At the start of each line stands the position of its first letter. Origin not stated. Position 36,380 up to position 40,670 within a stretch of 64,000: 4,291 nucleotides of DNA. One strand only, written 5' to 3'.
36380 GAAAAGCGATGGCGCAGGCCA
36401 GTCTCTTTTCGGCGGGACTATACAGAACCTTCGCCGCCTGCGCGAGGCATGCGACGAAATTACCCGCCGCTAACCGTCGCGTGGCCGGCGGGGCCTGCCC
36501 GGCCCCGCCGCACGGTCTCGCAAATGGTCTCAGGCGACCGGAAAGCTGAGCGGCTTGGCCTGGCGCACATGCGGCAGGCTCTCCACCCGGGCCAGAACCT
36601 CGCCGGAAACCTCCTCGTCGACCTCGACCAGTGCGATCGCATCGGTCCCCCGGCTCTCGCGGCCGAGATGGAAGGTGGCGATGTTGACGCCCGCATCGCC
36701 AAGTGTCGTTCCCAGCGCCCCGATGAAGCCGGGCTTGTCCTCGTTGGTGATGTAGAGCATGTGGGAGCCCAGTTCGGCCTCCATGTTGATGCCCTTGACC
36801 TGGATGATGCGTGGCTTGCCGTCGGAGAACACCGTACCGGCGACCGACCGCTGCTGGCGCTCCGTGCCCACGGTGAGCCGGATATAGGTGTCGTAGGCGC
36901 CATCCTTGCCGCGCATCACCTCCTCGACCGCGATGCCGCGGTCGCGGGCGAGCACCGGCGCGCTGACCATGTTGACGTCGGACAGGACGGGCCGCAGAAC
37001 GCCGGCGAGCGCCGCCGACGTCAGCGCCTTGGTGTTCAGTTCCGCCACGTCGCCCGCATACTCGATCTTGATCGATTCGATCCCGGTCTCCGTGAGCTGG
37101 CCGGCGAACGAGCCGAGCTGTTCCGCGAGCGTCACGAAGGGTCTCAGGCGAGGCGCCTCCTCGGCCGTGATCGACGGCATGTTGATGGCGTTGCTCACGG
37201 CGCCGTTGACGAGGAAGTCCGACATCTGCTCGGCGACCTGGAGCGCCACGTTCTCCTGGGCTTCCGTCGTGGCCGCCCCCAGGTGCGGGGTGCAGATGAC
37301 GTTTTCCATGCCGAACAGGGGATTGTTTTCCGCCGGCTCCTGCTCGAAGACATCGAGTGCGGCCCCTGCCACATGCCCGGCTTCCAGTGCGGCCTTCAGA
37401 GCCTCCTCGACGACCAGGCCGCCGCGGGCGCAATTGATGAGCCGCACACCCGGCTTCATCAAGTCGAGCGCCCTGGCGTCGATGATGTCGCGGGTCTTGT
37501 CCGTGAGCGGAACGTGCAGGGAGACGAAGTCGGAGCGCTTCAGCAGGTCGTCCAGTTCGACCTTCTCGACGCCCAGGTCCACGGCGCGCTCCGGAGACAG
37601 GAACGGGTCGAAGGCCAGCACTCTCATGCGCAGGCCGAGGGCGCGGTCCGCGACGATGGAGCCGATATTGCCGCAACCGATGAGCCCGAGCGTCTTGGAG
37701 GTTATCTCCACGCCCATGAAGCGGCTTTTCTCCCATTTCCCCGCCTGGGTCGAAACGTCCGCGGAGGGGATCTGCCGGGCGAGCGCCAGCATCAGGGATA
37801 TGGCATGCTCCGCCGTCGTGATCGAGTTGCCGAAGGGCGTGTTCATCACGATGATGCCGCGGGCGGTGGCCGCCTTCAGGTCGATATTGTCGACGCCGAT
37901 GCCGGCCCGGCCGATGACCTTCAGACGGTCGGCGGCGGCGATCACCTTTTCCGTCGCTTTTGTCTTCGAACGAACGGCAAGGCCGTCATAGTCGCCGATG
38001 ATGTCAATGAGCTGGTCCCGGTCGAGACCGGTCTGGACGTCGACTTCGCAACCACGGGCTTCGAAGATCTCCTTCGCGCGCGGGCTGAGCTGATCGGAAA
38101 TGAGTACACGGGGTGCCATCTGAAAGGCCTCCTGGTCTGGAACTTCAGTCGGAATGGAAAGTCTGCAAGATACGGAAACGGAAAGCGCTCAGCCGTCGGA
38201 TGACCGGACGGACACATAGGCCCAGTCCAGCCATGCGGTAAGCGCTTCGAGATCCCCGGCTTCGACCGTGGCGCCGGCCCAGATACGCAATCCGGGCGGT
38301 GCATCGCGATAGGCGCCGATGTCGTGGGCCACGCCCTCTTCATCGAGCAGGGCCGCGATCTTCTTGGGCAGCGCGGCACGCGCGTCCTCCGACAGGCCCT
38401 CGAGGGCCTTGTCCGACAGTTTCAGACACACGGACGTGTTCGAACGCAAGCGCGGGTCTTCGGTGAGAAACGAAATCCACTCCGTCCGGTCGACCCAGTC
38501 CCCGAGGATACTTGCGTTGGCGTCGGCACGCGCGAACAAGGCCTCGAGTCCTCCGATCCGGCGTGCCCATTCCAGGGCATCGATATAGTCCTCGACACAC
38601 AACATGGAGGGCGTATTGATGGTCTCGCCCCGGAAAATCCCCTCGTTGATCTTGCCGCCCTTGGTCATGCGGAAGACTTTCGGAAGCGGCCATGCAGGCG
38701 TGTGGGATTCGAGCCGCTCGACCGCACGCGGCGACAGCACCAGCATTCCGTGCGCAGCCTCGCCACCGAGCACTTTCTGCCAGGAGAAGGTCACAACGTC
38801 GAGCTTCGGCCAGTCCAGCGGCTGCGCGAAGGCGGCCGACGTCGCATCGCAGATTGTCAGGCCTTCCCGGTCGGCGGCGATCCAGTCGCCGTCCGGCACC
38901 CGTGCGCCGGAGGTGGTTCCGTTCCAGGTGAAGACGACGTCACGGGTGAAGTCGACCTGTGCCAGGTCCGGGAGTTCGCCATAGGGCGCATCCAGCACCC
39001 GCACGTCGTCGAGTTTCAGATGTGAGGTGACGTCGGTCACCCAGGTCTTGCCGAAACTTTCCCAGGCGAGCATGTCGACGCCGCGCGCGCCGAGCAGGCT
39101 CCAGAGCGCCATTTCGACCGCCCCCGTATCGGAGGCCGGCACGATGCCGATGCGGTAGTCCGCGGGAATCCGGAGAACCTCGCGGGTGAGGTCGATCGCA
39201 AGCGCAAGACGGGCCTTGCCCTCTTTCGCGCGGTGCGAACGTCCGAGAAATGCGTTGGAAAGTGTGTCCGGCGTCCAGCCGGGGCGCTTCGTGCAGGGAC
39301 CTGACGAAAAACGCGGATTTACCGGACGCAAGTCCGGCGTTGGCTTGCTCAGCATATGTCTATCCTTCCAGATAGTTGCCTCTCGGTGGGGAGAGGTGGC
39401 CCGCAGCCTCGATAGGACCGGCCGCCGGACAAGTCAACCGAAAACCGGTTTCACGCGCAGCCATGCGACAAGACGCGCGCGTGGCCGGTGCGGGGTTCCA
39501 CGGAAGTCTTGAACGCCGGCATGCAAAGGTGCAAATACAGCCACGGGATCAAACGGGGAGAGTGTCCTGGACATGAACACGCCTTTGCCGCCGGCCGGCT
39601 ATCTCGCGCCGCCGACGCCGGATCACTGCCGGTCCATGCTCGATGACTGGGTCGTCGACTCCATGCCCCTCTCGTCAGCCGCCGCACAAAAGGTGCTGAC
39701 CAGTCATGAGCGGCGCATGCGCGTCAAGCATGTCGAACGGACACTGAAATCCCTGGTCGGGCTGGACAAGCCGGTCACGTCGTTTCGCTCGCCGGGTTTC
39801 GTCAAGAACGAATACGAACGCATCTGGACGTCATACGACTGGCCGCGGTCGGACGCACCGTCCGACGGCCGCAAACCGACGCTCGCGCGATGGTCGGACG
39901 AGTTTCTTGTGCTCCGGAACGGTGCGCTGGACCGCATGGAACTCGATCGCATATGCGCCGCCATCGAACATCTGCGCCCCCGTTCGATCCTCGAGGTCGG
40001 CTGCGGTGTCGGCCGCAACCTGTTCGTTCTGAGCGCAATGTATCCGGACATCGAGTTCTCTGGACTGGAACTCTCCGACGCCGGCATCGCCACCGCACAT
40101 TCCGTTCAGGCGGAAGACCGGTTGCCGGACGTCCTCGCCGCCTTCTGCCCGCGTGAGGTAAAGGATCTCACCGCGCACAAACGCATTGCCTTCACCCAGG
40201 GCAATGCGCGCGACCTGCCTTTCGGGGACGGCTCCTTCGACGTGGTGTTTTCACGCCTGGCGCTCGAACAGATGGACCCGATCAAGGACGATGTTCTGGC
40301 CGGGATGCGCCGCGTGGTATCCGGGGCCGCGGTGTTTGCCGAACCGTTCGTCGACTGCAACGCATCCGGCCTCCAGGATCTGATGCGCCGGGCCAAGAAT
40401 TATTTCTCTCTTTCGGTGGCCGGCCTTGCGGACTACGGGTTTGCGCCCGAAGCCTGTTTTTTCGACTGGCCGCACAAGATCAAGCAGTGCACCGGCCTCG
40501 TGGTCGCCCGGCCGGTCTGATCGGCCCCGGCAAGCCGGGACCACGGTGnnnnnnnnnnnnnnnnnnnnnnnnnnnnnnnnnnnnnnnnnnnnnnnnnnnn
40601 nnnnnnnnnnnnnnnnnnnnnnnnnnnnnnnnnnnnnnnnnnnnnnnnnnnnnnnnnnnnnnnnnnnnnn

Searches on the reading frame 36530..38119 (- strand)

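Call 42: search_protein_families(library=ncbifam, proteins=[window:36530-38119:-])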
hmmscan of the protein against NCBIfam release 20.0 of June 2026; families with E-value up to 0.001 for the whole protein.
window:36530-38119:- (529 aa): 22 families
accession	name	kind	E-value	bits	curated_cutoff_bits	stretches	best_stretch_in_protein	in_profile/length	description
TIGR01327.1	PGDH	equivalog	1.9e-205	683.6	454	1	4-522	1-521/525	phosphoglycerate dehydrogenase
NF008759.0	PRK11790.1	equivalog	9.8e-85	284.7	404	1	4-326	13-340/410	phosphoglycerate dehydrogenase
NF009714.1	PRK13243.1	equivalog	4.2e-72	243.3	455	1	1-304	1-314/332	glyoxylate reductase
NF005069.0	PRK06487.1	equivalog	9.3e-61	205.6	448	1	35-307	40-315/320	2-hydroxyacid dehydrogenase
NF011938.0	PRK15409.1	equivalog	1.7e-52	178.5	492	1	9-313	13-319/324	glyoxylate/hydroxypyruvate reductase GhrB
NF041369.1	Dhydh_Halo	equivalog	1.8e-45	155.5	400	1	74-310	64-302/305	D-2-hydroxyacid dehydrogenase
NF006263.0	PRK08410.1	equivalog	3.3e-45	154.8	389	1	33-305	32-309/311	D-2-hydroxyacid dehydrogenase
NF005387.0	PRK06932.1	equivalog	1.4e-44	152.4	492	1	34-305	35-312/314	2-hydroxyacid dehydrogenase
NF005750.0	PRK07574.1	equivalog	1.1e-42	146.5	329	1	56-307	105-361/386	NAD-dependent formate dehydrogenase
NF000492.1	vanH_gen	exception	1.2e-39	136.3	540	1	47-261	46-255/312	D-lactate dehydrogenase VanH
NF001309.0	PRK00257.1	equivalog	4.2e-37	128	434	1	7-304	4-279/379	4-phosphoerythronate dehydrogenase PdxB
NF005027.0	PRK06436.1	equivalog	4.6e-34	117.9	261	1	64-311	48-287/303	2-hydroxyacid dehydrogenase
NF000151.1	vanH-Ac1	exception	2e-33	116.1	750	1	48-261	83-291/351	D-lactate dehydrogenase VanH-Ac1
NF000112.1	vanH-Amyco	exception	2.3e-33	115.9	625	1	44-261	72-284/348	VanH-AOV family D-lactate dehydrogenase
NF006374.0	PRK08605.1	subfamily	2.5e-33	115.5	356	1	15-306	17-325/332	D-lactate dehydrogenase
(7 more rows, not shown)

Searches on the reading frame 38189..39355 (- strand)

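Call 42: search_protein_families(library=ncbifam, proteins=[window:38189-39355:-])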
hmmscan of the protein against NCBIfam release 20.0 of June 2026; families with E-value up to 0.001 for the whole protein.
window:38189-39355:- (388 aa): 6 families
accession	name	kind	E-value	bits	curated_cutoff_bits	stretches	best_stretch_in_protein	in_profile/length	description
NF002841.0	PRK03080.1-2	equivalog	5e-208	690.7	477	1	4-384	4-384/389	phosphoserine transaminase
TIGR01365.1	serC_2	equivalog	6.9e-201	667.1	448.2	1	10-382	1-373/374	phosphoserine transaminase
TIGR01366.1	serC_3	equivalog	2.4e-23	82.9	401.65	1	11-378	2-356/361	phosphoserine transaminase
NF003764.0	PRK05355.1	equivalog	6.2e-13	48.4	253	1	37-319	37-305/357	3-phosphoserine/phosphohydroxythreonine transaminase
TIGR01364.1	serC_1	equivalog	1.6e-12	47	443.6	1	40-319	37-307/358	phosphoserine transaminase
NF009112.0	PRK12462.1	equivalog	6.8e-06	25.1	563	1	35-320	37-314/365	phosphoserine transaminase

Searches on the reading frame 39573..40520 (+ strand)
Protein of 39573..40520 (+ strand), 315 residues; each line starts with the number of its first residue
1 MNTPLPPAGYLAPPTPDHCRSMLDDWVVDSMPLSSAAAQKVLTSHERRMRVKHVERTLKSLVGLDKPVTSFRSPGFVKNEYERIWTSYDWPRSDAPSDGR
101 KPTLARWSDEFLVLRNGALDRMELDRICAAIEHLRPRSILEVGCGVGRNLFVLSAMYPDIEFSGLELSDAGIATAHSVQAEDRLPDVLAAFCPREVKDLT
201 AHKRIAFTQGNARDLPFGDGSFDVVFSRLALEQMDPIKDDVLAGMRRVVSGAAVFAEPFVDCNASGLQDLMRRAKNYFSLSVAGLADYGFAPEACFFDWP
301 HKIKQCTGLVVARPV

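Call 42: search_protein_families(library=ncbifam, proteins=[window:39573-40520:+])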
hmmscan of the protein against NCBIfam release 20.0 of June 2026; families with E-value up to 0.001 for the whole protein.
window:39573-40520:+ (315 aa): 16 families
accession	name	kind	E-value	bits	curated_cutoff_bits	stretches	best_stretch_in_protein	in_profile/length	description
TIGR02072.1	BioC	equivalog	6.7e-09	35.9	184.95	1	130-278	26-158/244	malonyl-ACP O-methyltransferase BioC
NF040539.1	AST_met_ArsM_2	exception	6.3e-08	32.8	240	1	126-255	47-161/262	putative arsinothricin biosynthesis methyltransferase ArsM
NF045825.1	FAmtase_mtf2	equivalog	4.9e-07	29.2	400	1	128-226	51-128/248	fatty-acid O-methyltransferase Mtf2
TIGR04345.1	ovoA_Cterm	equivalog_domain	8.3e-07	28.8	170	1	129-234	35-147/242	putative 4-mercaptohistidine N1-methyltransferase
NF045823.1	PthPhpthDimycoMt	equivalog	1.7e-06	27.4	300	1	132-253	63-162/256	phthiotriol/phenolphthiotriol dimycocerosates methyltransferase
NF045667.1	MTase_DVU1556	equivalog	2.2e-06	27.3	155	0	197-250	67-112/213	DVU_1556 family methyltransferase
TIGR01934.1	MenG_MenH_UbiE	subfamily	3.8e-05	23.1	158.35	1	125-250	29-134/223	ubiquinone/menaquinone biosynthesis methyltransferase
NF041537.1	ArsM_AhpD_UU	exception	3.8e-05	22.6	510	1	194-249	118-172/345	arsenite methyltransferase/AhpD domain selenoprotein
NF043040.1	corrin_prot_MT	hypoth_equivalog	9.8e-05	21.9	180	0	117-247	25-137/216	corrinoid protein-associated methyltransferase CpaM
NF045649.1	2X_seleno_MduS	exception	0.00014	21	380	1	136-231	42-119/338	methyltransferase domain-containing selenoprotein MduS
NF047649.1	MTase_UXPK_star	exception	0.00019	20.5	460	1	135-249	55-173/283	methyltransferase/UXPK-star double selenoprotein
TIGR00091.1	TIGR00091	equivalog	0.00021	20.7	112.65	1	139-177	20-58/194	tRNA (guanosine(46)-N7)-methyltransferase TrmB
NF001080.0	PRK00121.2-2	equivalog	0.00047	19.4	132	1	139-187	50-98/224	tRNA (guanosine(46)-N7)-methyltransferase TrmB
TIGR02752.1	MenG_heptapren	equivalog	0.00087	18.9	419.85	0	194-250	88-142/231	demethylmenaquinone methyltransferase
TIGR03587.1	Pse_Me-ase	hypoth_equivalog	0.00089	19.4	112.05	0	135-200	43-109/204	pseudaminic acid biosynthesis-associated methylase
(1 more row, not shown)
